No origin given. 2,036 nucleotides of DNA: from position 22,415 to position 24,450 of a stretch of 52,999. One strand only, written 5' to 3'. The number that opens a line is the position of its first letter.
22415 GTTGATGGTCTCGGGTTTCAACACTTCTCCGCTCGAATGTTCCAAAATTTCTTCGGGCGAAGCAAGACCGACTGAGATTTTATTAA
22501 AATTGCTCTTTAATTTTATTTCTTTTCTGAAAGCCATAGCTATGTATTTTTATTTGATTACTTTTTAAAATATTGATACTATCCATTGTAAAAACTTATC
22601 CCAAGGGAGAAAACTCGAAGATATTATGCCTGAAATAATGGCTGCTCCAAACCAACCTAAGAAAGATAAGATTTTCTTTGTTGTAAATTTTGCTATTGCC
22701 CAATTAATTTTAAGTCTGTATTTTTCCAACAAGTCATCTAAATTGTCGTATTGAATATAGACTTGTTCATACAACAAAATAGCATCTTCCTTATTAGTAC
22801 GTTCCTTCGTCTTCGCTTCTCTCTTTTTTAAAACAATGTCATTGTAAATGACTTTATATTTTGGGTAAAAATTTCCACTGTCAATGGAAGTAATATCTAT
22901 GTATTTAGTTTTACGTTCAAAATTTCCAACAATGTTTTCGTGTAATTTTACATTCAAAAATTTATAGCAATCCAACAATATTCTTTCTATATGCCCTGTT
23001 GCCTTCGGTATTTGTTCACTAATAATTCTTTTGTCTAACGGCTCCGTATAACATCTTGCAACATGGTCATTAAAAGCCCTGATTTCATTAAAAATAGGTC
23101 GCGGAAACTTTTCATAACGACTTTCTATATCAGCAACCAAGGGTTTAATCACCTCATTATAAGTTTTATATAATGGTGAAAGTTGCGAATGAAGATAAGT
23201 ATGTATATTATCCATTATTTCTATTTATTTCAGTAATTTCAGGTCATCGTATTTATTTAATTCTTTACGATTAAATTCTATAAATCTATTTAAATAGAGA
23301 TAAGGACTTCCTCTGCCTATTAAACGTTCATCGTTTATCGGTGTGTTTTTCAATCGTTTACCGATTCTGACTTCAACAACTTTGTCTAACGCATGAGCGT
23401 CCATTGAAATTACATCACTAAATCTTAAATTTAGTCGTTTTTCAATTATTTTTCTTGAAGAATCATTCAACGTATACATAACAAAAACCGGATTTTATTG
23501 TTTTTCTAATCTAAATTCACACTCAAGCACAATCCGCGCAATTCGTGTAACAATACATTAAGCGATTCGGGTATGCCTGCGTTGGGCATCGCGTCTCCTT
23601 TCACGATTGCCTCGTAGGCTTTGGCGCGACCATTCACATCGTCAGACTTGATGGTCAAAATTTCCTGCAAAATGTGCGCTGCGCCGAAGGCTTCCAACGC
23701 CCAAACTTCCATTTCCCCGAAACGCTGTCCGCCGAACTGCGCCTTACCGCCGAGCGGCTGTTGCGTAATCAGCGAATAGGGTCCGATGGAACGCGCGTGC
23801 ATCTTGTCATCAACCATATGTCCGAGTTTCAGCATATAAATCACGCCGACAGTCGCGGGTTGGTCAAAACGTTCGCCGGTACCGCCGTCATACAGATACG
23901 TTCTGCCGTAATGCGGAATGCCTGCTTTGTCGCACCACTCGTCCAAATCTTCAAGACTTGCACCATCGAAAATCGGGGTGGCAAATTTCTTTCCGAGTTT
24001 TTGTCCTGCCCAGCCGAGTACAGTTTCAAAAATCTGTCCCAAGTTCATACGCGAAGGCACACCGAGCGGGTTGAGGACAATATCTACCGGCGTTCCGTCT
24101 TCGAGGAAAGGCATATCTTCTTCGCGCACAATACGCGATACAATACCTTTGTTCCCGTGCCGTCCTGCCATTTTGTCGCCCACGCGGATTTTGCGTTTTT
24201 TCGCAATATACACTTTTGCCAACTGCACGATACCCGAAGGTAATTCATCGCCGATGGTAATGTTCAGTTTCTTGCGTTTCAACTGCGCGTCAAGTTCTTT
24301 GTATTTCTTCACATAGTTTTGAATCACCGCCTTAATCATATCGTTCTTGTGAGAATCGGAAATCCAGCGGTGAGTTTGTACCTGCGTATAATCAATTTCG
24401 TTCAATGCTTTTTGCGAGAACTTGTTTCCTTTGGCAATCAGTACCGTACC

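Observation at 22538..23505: AT-rich two-gene ORFan cassette wedged between rpoB and rpoC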

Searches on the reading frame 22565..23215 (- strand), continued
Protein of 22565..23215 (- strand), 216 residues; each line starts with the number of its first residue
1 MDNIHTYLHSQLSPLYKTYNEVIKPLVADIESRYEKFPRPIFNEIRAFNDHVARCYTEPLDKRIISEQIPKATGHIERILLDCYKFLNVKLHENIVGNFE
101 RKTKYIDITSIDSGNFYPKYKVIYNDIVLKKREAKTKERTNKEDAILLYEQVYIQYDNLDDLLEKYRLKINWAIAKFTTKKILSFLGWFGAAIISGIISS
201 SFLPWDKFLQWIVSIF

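Call 66: find_encoding_contigs(protein=P0002, flank=3000, max_places=3)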
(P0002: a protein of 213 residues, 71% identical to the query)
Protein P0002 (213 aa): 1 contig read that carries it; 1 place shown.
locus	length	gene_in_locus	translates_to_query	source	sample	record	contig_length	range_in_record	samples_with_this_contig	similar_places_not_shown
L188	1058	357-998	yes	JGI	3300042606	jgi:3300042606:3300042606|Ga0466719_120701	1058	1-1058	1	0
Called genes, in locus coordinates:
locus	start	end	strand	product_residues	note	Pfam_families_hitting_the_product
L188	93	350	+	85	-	-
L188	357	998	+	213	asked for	-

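Call 67: find_encoding_contigs(protein=P0004, flank=3000, max_places=3)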
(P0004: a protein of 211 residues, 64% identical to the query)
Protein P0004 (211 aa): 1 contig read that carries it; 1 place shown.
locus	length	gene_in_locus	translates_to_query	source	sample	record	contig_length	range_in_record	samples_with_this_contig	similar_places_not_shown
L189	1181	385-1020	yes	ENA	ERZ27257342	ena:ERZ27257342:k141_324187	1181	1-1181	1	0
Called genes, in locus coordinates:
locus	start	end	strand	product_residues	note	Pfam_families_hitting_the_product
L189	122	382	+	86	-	-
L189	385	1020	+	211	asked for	-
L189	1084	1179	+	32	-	?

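Call 72: find_encoding_contigs(protein=P0020, flank=3000, max_places=3)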
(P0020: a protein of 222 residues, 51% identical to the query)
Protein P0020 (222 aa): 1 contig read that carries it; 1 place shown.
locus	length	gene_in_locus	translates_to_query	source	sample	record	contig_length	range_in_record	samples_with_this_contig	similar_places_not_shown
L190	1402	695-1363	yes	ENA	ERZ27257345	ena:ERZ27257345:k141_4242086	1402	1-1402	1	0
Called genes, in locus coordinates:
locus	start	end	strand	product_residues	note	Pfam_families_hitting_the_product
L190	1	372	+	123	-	?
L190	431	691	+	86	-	-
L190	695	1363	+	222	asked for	-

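Call 83: search_protein_families(library=pfam, proteins=[L132:111-4778:+, L132:7809-9227:+, L132:9534-10274:-, L163:6725-7357:-, L163:7750-8136:-, L173:4069-5520:+, L173:7389-8285:+, L130:4647-5636:+, L130:6740-7513:+, L130:7663-8808:+], max_evalue=0.001)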
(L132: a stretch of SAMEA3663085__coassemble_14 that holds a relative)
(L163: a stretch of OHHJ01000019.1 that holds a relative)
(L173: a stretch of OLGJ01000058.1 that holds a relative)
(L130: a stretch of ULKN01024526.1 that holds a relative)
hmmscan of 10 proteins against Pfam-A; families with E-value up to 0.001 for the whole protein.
L132:111-4778:+ (1556 aa): 1 family
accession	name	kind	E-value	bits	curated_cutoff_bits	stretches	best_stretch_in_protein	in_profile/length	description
PF13385.13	Laminin_G_3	-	3.6e-07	30.9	27.6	1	531-627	67-151/151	Concanavalin A-like lectin/glucanases superfamily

L132:7809-9227:+ (473 aa): 4 families
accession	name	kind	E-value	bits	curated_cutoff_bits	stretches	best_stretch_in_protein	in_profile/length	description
PF01637.24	ATPase_2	-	1e-15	58.6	33.2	1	7-213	4-224/225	ATPase domain predominantly from Archaea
PF13191.12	AAA_16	-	2.3e-07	31.9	32.6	1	4-112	2-141/167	AAA ATPase domain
PF13173.12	AAA_14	-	5.4e-06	26.9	27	1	24-180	3-127/129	AAA domain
PF13401.12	AAA_22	-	8e-05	23.4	27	1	22-143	4-119/130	AAA domain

L132:9534-10274:- (247 aa): 0 families

L163:6725-7357:- (211 aa): 1 family
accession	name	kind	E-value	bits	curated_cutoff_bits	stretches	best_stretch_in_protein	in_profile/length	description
PF03747.19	ADP_ribosyl_GH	-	1.4e-34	120.5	26.2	1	25-164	1-136/287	ADP-ribosylglycohydrolase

L163:7750-8136:- (129 aa): 1 family
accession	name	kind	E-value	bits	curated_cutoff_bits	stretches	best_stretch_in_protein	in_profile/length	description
PF22075.2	DUF6939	-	1.1e-41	142.7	27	1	2-95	74-167/167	Family of unknown function (DUF6939)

L173:4069-5520:+ (484 aa): 0 families

L173:7389-8285:+ (299 aa): 0 families

L130:4647-5636:+ (330 aa): 0 families

L130:6740-7513:+ (258 aa): 3 families
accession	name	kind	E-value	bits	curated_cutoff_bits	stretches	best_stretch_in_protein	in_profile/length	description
PF04488.21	Gly_transf_sug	-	1.7e-16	61.1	23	1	17-96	1-88/93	Glycosyltransferase sugar-binding region containing DXD motif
PF05704.18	Caps_synth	-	8.7e-10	38.9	24.5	1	3-95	47-144/278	Capsular polysaccharide synthesis protein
PF12919.13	TcdA_TcdB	-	1.6e-07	31.4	23.6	1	51-85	160-194/382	TcdA/TcdB catalytic glycosyltransferase domain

L130:7663-8808:+ (382 aa): 0 families

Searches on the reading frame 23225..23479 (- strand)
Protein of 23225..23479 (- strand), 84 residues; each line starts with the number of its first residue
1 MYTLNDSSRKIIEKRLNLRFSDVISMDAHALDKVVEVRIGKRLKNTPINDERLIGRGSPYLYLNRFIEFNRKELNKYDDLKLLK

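Call 4: search_protein_families(library=pfam, proteins=[window:23225-23479:-], max_evalue=1)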
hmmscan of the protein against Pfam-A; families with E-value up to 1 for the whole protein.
window:23225-23479:- (84 aa): 0 families

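Call 5: search_protein_families(library=padloc, proteins=[window:23225-23479:-], max_evalue=1)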
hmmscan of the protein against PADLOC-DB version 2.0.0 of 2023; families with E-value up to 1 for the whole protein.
window:23225-23479:- (84 aa): 0 families

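Call 6: search_protein_families(library=ncbifam, proteins=[window:23225-23479:-], max_evalue=1)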
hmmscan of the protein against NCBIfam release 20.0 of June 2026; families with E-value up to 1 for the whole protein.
window:23225-23479:- (84 aa): 0 families

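Call 7: search_protein_families(library=phrogs, proteins=[window:23225-23479:-], max_evalue=1)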
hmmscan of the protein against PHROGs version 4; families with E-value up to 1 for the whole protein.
window:23225-23479:- (84 aa): 0 families

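Call 30: find_homologous_proteins(query=window:23225-23479:-, max_evalue=0.01)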
Query window:23225-23479:- (84 aa): 3 proteins with E <= 0.01 among 3 candidates.
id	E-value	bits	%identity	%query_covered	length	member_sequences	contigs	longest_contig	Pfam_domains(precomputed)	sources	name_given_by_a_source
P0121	4.4e-46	172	99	100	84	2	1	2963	-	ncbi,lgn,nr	ncbi:hypothetical protein FACS18945_5180 [Bacteroidia bacterium]|nr:hypothetical protein FACS18945_5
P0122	7.4e-25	104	65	96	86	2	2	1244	-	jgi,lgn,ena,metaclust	metaclust:\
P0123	1.0e-20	91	62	92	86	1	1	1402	-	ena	-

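Call 32: find_homologous_proteins(query=A2, max_evalue=0.01)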
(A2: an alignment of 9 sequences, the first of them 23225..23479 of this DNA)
Query A2 (9 sequences) (84 aa, profile of the alignment): 187 proteins with E <= 0.01 among 1437 candidates; the best 120 are listed.
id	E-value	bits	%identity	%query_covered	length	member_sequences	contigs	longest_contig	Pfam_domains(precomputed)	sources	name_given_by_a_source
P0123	2.9e-36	141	62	92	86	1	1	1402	-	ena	-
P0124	6.7e-36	140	49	90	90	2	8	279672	-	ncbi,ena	-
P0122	1.1e-35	139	65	96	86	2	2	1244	-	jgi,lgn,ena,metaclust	metaclust:\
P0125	1.1e-35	139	48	92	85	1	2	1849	-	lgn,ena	-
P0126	1.0e-34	136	47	93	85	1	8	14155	-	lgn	-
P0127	1.1e-34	136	46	93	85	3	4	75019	-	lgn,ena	-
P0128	1.8e-34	135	48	92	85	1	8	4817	-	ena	-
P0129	2.3e-34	135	51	90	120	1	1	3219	-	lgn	-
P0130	2.6e-34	135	43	92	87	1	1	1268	-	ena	-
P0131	3.0e-34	135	49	92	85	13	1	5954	-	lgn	-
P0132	3.1e-34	135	55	92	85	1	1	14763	-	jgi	jgi:hypothetical protein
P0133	3.7e-34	134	49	92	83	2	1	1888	-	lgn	-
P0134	6.0e-34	134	49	92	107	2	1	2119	-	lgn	-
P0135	7.1e-34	134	49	92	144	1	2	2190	-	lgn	-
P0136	8.0e-34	133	47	92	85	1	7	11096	-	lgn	-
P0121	6.2e-33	131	99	100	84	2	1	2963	-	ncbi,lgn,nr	ncbi:hypothetical protein FACS18945_5180 [Bacteroidia bacterium]|nr:hypothetical protein FACS18945_5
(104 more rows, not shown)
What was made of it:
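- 23225..23479 (-): Small gene (84 aa), soluble. The N-terminal three-helix unit (residues 6-39) is modelled with moderate confidence. The C-terminal half is poorly modelled and carries the invariant R56-G57-S58-x-Y60-L-x-L63-x-R65 motif (23285-23314). A profile search finds 187 relatives (call 32).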

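Call 33: search_protein_families(library=pfam, alignment_id=A2, max_evalue=1)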
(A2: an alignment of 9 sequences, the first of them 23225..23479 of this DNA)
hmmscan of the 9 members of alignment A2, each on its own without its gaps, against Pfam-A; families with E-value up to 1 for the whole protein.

A. member 1, window:23225-23479:- (84 aa): 0 families

B. families by the number of members that match (of 9 scanned): 5 families
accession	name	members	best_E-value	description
PF11849.14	DUF3369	1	0.027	Domain of unknown function (DUF3369)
PF10719.14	ComFB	1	0.048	Late competence development protein ComFB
PF21291.3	CYNS_N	1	0.091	Cyanate hydratase, N-terminal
PF00589.27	Phage_integrase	1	0.12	Phage integrase family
PF05209.18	MinC_N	1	0.16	Septum formation inhibitor MinC, N-terminal domain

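Call 44: predict_structure(alignment_id=A3)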
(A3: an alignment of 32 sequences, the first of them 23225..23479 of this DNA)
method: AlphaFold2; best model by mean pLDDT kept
length: 84 residues; sequences in the alignment: 32
mean_pLDDT: 70.6   pTM: 0.40
mean pLDDT of the five models: 70.6, 70.4, 69.8, 69.1, 67.9
residues with pLDDT >= 90: 1; 70-90: 40; 50-70: 39; < 50: 4
segments of 3 or more residues with pLDDT < 50: 81-84
pLDDT, mean of each block of 10 residues (from residue 1): 77 87 86 87 68 58 58 53 46
secondary structure, 60 per line:
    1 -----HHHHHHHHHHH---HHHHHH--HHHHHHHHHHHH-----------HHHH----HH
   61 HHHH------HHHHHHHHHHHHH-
elements in order: H6-16 H20-25 H28-39 H51-54 H59-64 H71-83

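Call 49: fold_search(model_id=the predicted structure, library=pdb)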
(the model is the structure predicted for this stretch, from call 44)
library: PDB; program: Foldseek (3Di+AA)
matches with E <= 10: 19; with E <= 0.001: 0
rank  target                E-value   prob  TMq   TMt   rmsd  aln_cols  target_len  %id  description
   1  9jus_v                1.5e+00  0.44  0.32  0.04   6.9        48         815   12  Structure of villin bound to an actin trimer (released 2025-10-08)
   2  9jvt_v                2.6e+00  0.38  0.30  0.07   1.8        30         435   13  Structure of the C-terminal 4 domains (V4-V6-HP) villin bound to an actin (released 2025-10-15)
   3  9jus_V                2.8e+00  0.38  0.31  0.04   1.6        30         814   13  Structure of villin bound to an actin trimer (released 2025-10-08)
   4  9mf8_MODEL_1_A        3.4e+00  0.35  0.32  0.64   1.7        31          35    6  Backbone alpha-Methylation in the Villin Headpiece Miniprotein: HP35 with Aib at Position 15 (released 2025-01-22)
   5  1und_MODEL_1_A        4.5e+00  0.28  0.32  0.62   1.7        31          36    3  Solution structure of the human advillin C-terminal headpiece subdomain (released 2004-07-15)
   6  5vnt_MODEL_1_A        4.8e+00  0.14  0.29  0.37   5.8        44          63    4  Solution NMR Structure of the C-terminal Headpiece Domain of Villin 4 from A.thaliana, the First Non-Vertebrat (released 2017-05-10)
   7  9mf9_MODEL_1_A        5.5e+00  0.23  0.32  0.65   2.2        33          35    6  Backbone alpha-Methylation in the Villin Headpiece Miniprotein: HP35 with Calpha-methyl-Ser at Position 15 (released 2025-01-22)
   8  3trw_A                5.9e+00  0.23  0.33  0.67   1.5        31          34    6  Crystal structure of racemic villin headpiece subdomain crystallized in space group P-1 (released 2012-01-25)
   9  9mf7_MODEL_1_A        6.8e+00  0.21  0.32  0.66   1.4        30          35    7  Backbone alpha-Methylation in the Villin Headpiece Miniprotein: Prototype HP35 (released 2025-01-22)
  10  9ylz_MODEL_1_A        6.8e+00  0.21  0.33  0.70   1.8        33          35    9  Backbone Modification in the Villin Headpiece Miniprotein: HP35 with beta3Leu at Position 28 (released 2026-01-07)
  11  9mfb_MODEL_1_A        7.3e+00  0.21  0.32  0.67   1.5        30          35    7  Backbone alpha-Methylation in the Villin Headpiece Miniprotein: HP35 with Calpha-methyl-Lys at Position 30 (released 2025-01-22)
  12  1wy3                  7.3e+00  0.18  0.33  0.64   2.2        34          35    9  Chicken villin subdomain HP-35, K65(NLE), N68H, pH7.0 (released 2005-05-03)
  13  9ym6_MODEL_1_A        7.3e+00  0.13  0.30  0.59   2.8        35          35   11  Backbone Modification in the Villin Headpiece Miniprotein: HP35 with Calpha-methyl-Phe at Position 17 (released 2026-01-07)
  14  9ym2_MODEL_1_A        7.8e+00  0.18  0.32  0.64   1.5        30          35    7  Backbone Modification in the Villin Headpiece Miniprotein: HP35 with ACPC at Position 29 (released 2026-01-07)
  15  9mfa_MODEL_1_A        7.8e+00  0.16  0.31  0.60   1.6        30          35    7  Backbone alpha-Methylation in the Villin Headpiece Miniprotein: HP35 with Aib at Position 30 (released 2025-01-22)
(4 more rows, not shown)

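Call 55: find_encoding_contigs(protein=P0121, flank=5000, max_places=4)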
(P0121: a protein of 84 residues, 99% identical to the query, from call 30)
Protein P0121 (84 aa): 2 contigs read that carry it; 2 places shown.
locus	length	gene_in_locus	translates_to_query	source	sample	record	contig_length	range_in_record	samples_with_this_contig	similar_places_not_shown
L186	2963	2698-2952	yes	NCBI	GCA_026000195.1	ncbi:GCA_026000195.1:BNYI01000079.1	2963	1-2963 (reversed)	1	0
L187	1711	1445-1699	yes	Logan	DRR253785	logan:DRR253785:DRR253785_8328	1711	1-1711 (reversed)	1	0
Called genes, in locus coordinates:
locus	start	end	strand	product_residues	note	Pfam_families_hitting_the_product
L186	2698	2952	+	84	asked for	-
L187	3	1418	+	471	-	?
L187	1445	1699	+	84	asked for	-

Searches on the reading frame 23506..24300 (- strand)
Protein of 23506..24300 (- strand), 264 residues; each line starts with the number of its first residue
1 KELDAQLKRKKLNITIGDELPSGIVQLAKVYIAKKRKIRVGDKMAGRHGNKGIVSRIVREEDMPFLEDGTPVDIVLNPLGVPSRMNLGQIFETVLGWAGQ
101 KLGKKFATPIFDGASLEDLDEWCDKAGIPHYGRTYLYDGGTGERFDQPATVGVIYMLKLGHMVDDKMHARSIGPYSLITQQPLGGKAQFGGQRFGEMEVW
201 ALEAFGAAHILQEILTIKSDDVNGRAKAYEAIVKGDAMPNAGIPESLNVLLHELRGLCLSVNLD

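Call 27: find_related_loci(query=window:23506-24300:-, collection=genome_contigs, flank=4000)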
Query window:23506-24300:- (264 aa) in genome_contigs; peptide patterns used: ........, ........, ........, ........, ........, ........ (x = any residue, [..] = any of these).
600 stretches matched a pattern (row limit reached: there are more); 600 encode a relative of the query (tblastn E <= 1e-3); the best 80 are kept; 80 distinct loci.
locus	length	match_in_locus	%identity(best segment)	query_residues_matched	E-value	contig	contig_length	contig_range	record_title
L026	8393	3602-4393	89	1-264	2e-163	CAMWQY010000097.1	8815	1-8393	MAG TPA_asm: uncultured Porphyromonadaceae bacterium isolate SRR14411300_bin.4_metawrap_v1.3_MAG genome assembly, contig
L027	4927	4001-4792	88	1-264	2e-162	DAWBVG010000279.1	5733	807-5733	MAG TPA_asm: Muribaculaceae bacterium isolate gSpreadC_ID_1765 k141_133179, whole genome shotgun sequence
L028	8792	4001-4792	88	1-264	6e-161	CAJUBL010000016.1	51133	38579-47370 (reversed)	MAG TPA_asm: uncultured Muribaculaceae bacterium isolate MGBC127947 genome assembly, contig: MGBC127947.16, whole genome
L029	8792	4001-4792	86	1-264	6e-160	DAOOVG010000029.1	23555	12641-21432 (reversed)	MAG TPA_asm: Paludibacteraceae bacterium isolate AMR_MDS_2447 NODE_1475_length_23555_cov_6.631234, whole genome shotgun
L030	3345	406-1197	86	1-264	2e-163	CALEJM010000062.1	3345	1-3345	MAG TPA_asm: uncultured Porphyromonadaceae bacterium isolate SRR6425800_bin.8_CONCOCT_v1.1_MAG genome assembly, contig:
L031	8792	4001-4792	86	1-264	3e-156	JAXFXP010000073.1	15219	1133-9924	MAG: Porphyromonas sp. isolate SUG3439 k141_5595, whole genome shotgun sequence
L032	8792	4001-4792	86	1-264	5e-155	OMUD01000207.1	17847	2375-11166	uncultured Prevotellaceae bacterium isolate hRUG883 genome assembly, contig: NODE_3995_length_17847_cov_48.3046, whole g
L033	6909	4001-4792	86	1-264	2e-153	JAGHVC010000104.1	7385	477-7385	MAG: Candidatus Minthosoma caballi isolate E5_9 c_000000673544, whole genome shotgun sequence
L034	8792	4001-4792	85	1-264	1e-152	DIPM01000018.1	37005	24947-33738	MAG TPA_asm: Marinilabiliaceae bacterium UBA5488 UBA5488_contig_3022, whole genome shotgun sequence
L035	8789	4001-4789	85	1-263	4e-152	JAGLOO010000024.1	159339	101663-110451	MAG: Bacteroidales bacterium isolate RS_7_37 ROV157_7.bin.37.fa_24, whole genome shotgun sequence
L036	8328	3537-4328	84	1-264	3e-152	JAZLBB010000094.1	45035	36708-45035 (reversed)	MAG: Candidatus Egerieisoma sp. isolate T1900045067_TC20190061.MAGScoT_cleanbin_000013 SGB_4606_k141_1326176, whole geno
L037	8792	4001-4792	84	1-264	3e-152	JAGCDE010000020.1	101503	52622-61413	MAG: Bacteroidaceae bacterium isolate RGIG9684 Yak_Omasum-2__c308403, whole genome shotgun sequence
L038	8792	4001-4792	83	1-264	2e-151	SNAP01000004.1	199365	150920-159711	Marinilabiliaceae bacterium JC040 scaffold_3, whole genome shotgun sequence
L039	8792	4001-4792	81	1-264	3e-150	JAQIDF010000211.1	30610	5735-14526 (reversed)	MAG: Prolixibacteraceae bacterium isolate GH41 k119_338266, whole genome shotgun sequence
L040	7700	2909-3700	83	1-264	4e-150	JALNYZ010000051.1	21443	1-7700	MAG: Prolixibacteraceae bacterium isolate SO_2017_GW1 bin 3 NODE_9608_length_21443_cov_7.141725_OW334_2017, whole genome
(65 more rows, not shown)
